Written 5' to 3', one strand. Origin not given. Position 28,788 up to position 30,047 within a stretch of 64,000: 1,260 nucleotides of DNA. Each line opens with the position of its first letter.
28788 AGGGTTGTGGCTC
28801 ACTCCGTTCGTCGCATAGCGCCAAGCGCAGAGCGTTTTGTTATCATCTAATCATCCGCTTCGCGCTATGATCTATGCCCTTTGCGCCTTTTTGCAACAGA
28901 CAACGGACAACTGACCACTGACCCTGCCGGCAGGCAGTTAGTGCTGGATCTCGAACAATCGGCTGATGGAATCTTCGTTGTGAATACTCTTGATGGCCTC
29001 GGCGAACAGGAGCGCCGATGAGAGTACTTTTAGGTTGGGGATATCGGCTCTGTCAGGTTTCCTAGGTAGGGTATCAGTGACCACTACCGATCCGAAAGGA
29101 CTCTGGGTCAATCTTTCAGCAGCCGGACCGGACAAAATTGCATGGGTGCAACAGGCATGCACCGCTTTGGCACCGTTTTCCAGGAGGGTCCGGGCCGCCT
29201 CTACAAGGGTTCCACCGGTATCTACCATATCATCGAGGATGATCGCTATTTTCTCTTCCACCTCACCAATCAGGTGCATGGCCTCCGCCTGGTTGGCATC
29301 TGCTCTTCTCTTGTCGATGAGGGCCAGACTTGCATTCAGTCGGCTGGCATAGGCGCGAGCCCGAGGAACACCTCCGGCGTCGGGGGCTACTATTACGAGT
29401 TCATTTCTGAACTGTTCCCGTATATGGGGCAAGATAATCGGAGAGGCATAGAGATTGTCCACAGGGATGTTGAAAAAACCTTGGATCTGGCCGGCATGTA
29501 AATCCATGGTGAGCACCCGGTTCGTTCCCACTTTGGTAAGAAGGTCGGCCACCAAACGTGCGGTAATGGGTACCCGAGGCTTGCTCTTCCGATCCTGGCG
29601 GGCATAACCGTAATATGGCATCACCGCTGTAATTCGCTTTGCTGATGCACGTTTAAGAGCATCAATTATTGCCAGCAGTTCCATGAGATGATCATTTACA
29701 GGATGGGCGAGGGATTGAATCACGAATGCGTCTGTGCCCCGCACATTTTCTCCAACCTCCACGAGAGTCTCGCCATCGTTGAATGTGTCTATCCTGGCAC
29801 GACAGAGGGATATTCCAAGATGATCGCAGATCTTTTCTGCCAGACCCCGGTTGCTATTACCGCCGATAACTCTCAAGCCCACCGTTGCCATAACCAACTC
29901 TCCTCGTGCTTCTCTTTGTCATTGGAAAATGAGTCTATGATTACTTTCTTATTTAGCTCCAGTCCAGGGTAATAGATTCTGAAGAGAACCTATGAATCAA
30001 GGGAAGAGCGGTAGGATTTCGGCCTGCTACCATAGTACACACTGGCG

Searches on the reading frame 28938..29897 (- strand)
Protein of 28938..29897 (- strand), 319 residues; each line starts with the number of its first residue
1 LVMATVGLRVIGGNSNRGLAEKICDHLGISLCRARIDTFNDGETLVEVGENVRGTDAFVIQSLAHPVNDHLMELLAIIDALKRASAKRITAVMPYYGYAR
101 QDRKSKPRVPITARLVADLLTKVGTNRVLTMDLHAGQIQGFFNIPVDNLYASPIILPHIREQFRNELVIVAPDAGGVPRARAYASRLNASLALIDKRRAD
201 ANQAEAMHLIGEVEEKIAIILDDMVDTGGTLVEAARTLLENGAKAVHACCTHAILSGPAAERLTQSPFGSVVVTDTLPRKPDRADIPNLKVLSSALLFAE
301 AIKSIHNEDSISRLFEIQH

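Call 60: search_protein_families(library=pfam, proteins=[window:28938-29897:-], max_evalue=0.000001)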
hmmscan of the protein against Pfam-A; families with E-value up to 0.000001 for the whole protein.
window:28938-29897:- (319 aa): 3 families
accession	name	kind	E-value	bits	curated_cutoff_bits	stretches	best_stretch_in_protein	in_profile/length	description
PF13793.12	Pribosyltran_N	-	8.8e-52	174.4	25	1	9-124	2-117/117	N-terminal domain of ribose phosphate pyrophosphokinase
PF14572.12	Pribosyl_synth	-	2.4e-30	106.3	27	1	204-315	72-183/184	Phosphoribosyl synthetase-associated domain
PF00156.33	Pribosyltran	-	3.2e-23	82.2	26.3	1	159-256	22-128/158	Phosphoribosyl transferase domain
